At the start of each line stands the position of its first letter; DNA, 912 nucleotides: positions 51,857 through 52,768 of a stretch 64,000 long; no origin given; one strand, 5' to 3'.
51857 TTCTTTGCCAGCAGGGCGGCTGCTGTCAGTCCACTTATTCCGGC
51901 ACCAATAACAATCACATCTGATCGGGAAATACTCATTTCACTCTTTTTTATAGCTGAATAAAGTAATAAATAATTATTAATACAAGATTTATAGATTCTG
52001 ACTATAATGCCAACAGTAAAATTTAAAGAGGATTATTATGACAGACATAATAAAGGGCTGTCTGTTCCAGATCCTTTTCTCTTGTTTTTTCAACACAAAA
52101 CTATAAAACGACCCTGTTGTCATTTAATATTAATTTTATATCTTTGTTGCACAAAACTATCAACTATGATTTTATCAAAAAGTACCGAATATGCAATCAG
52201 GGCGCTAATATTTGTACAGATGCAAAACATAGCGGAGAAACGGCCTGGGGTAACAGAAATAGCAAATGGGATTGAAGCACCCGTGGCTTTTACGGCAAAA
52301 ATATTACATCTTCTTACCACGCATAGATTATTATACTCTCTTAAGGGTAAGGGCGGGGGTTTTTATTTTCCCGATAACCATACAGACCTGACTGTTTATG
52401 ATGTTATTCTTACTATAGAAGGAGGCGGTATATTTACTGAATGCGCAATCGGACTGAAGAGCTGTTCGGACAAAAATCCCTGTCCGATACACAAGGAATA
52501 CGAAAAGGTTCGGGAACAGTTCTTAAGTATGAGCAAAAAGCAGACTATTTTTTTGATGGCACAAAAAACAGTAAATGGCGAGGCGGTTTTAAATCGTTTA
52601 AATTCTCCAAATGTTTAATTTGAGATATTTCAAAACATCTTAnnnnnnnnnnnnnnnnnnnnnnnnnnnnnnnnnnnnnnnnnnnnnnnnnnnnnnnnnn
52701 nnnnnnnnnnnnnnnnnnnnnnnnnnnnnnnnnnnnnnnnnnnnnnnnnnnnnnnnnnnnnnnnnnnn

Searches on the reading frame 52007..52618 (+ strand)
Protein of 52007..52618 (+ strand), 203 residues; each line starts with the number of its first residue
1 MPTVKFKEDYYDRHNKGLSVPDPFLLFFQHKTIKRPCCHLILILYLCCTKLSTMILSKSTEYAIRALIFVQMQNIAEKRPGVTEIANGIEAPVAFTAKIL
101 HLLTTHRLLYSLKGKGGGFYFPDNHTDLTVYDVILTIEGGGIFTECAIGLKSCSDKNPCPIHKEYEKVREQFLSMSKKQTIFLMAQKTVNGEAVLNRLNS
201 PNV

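Call 30: search_protein_families(library=pfam, proteins=[window:52007-52618:+], max_evalue=0.001)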
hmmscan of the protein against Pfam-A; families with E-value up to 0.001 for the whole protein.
window:52007-52618:+ (203 aa): 1 family
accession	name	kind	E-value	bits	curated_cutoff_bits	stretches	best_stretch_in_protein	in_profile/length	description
PF02082.26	Rrf2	-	8.8e-20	71.6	30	1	56-181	1-126/132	Iron-dependent Transcriptional regulator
